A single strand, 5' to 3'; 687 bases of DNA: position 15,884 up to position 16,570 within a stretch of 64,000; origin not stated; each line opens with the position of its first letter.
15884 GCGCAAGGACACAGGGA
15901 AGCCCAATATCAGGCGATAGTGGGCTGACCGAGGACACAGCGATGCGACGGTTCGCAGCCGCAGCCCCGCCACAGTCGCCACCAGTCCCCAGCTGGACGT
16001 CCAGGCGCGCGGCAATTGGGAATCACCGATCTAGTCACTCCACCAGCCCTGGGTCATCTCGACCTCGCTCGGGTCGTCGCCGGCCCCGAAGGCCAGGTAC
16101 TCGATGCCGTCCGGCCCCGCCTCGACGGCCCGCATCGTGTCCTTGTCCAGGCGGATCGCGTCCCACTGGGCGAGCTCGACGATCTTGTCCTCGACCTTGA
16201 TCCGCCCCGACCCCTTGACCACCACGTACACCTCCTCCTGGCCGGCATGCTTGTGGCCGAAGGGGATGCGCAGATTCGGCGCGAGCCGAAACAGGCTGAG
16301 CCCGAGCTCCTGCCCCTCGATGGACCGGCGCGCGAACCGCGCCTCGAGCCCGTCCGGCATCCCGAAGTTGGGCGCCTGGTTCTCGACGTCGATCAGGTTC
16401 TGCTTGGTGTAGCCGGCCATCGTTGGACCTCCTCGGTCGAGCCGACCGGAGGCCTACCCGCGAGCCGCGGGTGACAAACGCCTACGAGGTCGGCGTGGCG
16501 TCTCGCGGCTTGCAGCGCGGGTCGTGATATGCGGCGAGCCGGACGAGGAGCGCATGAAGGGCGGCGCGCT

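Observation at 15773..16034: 254-bp TIR-bounded non-coding element inserted in a CTAG shared by two convergent genes (MITE candidate)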

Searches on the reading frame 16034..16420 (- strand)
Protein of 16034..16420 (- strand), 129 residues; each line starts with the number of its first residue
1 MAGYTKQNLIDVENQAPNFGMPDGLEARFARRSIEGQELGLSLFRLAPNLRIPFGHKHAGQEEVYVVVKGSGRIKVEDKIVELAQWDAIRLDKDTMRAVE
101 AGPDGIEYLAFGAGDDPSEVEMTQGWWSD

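Call 11: find_encoding_contigs(protein=window:16034-16420:-, flank=3000, max_places=10)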
Protein window:16034-16420:- (129 aa): no gene with exactly this product is on record in the collection.

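Call 12: search_protein_families(library=pfam, proteins=[window:16034-16420:-])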
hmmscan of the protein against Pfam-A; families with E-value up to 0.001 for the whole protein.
seq(129 aa): 1 family
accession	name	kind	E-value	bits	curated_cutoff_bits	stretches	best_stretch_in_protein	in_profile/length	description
PF07883.17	Cupin_2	-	4.3e-05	23.6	27.2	1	43-95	2-52/70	Cupin domain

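Call 23: find_homologous_proteins(query=window:16034-16420:-, max_evalue=1e-20)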
Query window:16034-16420:- (129 aa): 5653 proteins with E <= 1e-20 among 5717 candidates; the best 120 are listed.
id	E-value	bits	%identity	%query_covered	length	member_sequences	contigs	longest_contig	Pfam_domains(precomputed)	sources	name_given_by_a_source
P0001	6.7e-81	287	100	100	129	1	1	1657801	-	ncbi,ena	-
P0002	1.3e-77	276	95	100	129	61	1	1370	-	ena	-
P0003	2.3e-77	275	95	100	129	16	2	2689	-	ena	-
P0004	2.4e-77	275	96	100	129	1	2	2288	PF07883.18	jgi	jgi:mannose-6-phosphate isomerase-like protein (cupin superfamily)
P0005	1.4e-71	257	88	100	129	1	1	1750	PF07883.18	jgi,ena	-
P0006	2.6e-71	256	88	100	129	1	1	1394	PF07883.18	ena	-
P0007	2.8e-71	256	88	100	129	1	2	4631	PF07883.18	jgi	jgi:mannose-6-phosphate isomerase-like protein (cupin superfamily)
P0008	2.9e-71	256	88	100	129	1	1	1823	PF07883.18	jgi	jgi:mannose-6-phosphate isomerase-like protein (cupin superfamily)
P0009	7.4e-71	254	88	100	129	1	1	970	-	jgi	jgi:mannose-6-phosphate isomerase-like protein (cupin superfamily)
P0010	1.1e-70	254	88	100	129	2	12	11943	PF07883.18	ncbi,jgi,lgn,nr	ncbi:MAG TPA: hypothetical protein VHI30_01920 [Gaiellales bacterium]|jgi:mannose-6-phosphate isomer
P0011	1.8e-70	253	86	100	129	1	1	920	-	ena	-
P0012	4.9e-70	252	86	100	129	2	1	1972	PF07883.18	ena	-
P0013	8.1e-70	251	87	100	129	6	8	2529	-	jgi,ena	jgi:mannose-6-phosphate isomerase-like protein (cupin superfamily)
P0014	1.0e-69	251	86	100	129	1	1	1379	-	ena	-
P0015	1.3e-69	250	84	100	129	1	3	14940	-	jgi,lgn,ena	jgi:mannose-6-phosphate isomerase-like protein (cupin superfamily)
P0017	2.5e-69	249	86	99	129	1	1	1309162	PF07883.18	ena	-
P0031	2.5e-68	246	84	100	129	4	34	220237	-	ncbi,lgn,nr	ncbi:MAG TPA: hypothetical protein VFI18_11380 [Gaiellales bacterium]|nr:hypothetical protein [Gaiel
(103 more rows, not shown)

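Call 24: find_encoding_contigs(protein=P0001, flank=2000, max_places=3)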
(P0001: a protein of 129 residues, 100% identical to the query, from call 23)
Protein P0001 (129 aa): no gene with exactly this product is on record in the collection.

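Call 25: find_encoding_contigs(protein=P0004, flank=2500, max_places=4)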
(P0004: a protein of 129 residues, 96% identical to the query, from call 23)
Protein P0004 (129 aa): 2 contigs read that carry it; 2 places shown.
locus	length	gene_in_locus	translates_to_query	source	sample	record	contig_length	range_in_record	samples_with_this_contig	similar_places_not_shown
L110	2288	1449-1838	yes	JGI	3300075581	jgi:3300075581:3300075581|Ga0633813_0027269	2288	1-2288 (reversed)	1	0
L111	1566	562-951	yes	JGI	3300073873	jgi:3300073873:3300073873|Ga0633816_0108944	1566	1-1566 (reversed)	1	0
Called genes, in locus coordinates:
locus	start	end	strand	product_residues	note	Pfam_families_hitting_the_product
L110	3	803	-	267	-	?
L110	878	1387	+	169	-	PF12802:MarR_2, PF25213:HVO_A0261_N (weak), PF01047:MarR, PF13412:HTH_24 (weak), PF13463:HTH_27, PF13601:HTH_34 (faint), PF09339:HTH_IclR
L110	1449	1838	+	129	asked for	PF07883:Cupin_2 (weak)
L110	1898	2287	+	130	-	?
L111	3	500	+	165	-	?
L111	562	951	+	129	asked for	PF07883:Cupin_2 (weak)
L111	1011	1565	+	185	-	?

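Call 26: find_encoding_contigs(protein=P0003, flank=2500, max_places=4)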
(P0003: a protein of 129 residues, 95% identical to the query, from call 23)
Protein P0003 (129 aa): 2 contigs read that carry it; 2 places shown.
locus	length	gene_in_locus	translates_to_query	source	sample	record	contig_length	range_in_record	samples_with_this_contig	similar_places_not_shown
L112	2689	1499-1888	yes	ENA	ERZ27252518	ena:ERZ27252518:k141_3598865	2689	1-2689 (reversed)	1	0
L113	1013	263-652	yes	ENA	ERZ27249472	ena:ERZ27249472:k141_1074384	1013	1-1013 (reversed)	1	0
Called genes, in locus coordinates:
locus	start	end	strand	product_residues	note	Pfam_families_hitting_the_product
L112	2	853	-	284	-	?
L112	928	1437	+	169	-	PF12802:MarR_2, PF25213:HVO_A0261_N (weak), PF01047:MarR, PF13412:HTH_24 (weak), PF13463:HTH_27, PF13601:HTH_34 (faint), PF09339:HTH_IclR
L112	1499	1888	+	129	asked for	-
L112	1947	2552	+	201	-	PF07638:Sigma70_ECF (weak), PF08281:Sigma70_r4_2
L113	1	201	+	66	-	?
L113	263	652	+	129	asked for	-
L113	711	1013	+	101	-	?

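Call 29: find_encoding_contigs(protein=P0010, flank=4000, max_places=4)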
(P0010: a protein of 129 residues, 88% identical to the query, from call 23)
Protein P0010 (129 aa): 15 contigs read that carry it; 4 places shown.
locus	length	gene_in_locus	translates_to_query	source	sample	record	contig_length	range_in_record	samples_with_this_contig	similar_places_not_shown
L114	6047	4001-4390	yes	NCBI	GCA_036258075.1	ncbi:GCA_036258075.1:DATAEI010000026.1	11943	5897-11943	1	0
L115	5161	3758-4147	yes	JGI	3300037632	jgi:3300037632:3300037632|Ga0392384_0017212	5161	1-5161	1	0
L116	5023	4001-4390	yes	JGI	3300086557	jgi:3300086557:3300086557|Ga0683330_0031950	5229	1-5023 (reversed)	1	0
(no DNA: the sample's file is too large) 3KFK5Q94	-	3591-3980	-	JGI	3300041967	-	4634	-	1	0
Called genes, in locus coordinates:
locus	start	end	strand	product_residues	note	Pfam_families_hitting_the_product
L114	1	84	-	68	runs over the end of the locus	PF00313:CSD, PF08206:OB_RNB (faint)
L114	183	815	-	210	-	PF01135:PCMT (weak), PF01209:Ubie_methyltran, PF13489:Methyltransf_23, PF13847:Methyltransf_31, PF08241:Methyltransf_11, PF08242:Methyltransf_12, PF13649:Methyltransf_25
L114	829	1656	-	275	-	PF00106:adh_short, PF08659:KR (weak), PF13561:adh_short_C2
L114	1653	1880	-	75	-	-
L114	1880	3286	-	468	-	PF07690:MFS_1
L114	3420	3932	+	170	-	PF25213:HVO_A0261_N (weak), PF12802:MarR_2, PF01047:MarR, PF09339:HTH_IclR (weak), PF13412:HTH_24 (weak), PF13463:HTH_27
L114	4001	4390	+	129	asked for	PF07883:Cupin_2 (weak)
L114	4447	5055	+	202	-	PF07638:Sigma70_ECF, PF04542:Sigma70_r2, PF08281:Sigma70_r4_2, PF04545:Sigma70_r4 (weak)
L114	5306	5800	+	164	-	-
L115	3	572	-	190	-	?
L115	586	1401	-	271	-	PF00106:adh_short, PF08659:KR (weak), PF13561:adh_short_C2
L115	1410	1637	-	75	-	-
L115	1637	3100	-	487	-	PF07690:MFS_1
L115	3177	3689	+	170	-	PF25213:HVO_A0261_N (weak), PF12802:MarR_2, PF01047:MarR, PF09339:HTH_IclR (weak), PF13412:HTH_24 (weak), PF13463:HTH_27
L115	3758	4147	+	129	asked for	PF07883:Cupin_2 (weak)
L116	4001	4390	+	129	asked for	PF07883:Cupin_2 (weak)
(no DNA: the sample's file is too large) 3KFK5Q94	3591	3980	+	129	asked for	PF07883:Cupin_2 (weak)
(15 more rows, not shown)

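Call 30: find_encoding_contigs(protein=P0017, flank=4000, max_places=2)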
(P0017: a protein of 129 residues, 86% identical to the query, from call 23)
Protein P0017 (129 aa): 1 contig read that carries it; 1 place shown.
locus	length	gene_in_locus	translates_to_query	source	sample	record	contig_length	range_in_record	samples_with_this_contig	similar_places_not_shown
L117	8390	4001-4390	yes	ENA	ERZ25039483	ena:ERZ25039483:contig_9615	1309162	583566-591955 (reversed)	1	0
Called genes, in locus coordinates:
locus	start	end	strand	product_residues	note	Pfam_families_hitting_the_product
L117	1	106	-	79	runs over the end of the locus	-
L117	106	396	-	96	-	-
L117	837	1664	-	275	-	PF00106:adh_short, PF08659:KR (weak), PF13561:adh_short_C2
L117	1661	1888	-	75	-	-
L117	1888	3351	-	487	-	PF07690:MFS_1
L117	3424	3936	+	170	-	PF25213:HVO_A0261_N (weak), PF12802:MarR_2, PF22381:Staph_reg_Sar_Rot (weak), PF01047:MarR, PF13412:HTH_24 (weak), PF13463:HTH_27, PF09339:HTH_IclR (weak)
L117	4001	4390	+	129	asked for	PF07883:Cupin_2 (weak)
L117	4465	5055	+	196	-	PF07638:Sigma70_ECF, PF04542:Sigma70_r2, PF08281:Sigma70_r4_2, PF04545:Sigma70_r4 (weak)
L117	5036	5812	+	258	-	-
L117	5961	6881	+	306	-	PF03060:NMO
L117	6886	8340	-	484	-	-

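Call 31: find_encoding_contigs(protein=P0031, flank=4000, max_places=3)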
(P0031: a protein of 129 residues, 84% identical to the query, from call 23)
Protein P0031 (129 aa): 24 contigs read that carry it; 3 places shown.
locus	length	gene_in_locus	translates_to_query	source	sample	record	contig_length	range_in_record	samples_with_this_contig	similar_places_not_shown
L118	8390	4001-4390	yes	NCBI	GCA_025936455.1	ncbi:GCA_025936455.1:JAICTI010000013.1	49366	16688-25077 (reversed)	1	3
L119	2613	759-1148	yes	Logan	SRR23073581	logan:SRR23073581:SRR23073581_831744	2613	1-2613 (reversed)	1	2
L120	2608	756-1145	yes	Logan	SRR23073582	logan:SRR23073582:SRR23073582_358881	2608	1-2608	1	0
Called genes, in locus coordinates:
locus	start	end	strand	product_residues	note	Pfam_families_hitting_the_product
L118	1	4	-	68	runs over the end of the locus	PF00313:CSD, PF08206:OB_RNB (weak)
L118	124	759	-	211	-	PF01135:PCMT (weak), PF13489:Methyltransf_23, PF01209:Ubie_methyltran, PF13847:Methyltransf_31, PF08241:Methyltransf_11, PF08242:Methyltransf_12, PF13649:Methyltransf_25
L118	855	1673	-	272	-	PF00106:adh_short, PF08659:KR, PF13561:adh_short_C2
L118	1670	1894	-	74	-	-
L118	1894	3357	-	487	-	PF07690:MFS_1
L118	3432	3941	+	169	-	PF22381:Staph_reg_Sar_Rot (weak), PF25213:HVO_A0261_N (weak), PF12802:MarR_2, PF01047:MarR, PF13412:HTH_24 (weak), PF13463:HTH_27, PF09339:HTH_IclR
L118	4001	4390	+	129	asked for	-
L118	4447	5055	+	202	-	PF07638:Sigma70_ECF (weak), PF04542:Sigma70_r2, PF08281:Sigma70_r4_2, PF04545:Sigma70_r4 (faint)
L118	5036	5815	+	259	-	-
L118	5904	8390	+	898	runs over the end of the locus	PF13191:AAA_16, PF08281:Sigma70_r4_2 (faint), PF00196:GerE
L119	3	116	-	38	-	?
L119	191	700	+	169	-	PF22381:Staph_reg_Sar_Rot (weak), PF25213:HVO_A0261_N (weak), PF12802:MarR_2, PF01047:MarR, PF13412:HTH_24 (weak), PF13463:HTH_27, PF09339:HTH_IclR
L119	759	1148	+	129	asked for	-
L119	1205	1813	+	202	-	PF07638:Sigma70_ECF (weak), PF04542:Sigma70_r2, PF08281:Sigma70_r4_2, PF04545:Sigma70_r4 (faint)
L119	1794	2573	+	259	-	-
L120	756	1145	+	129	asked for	-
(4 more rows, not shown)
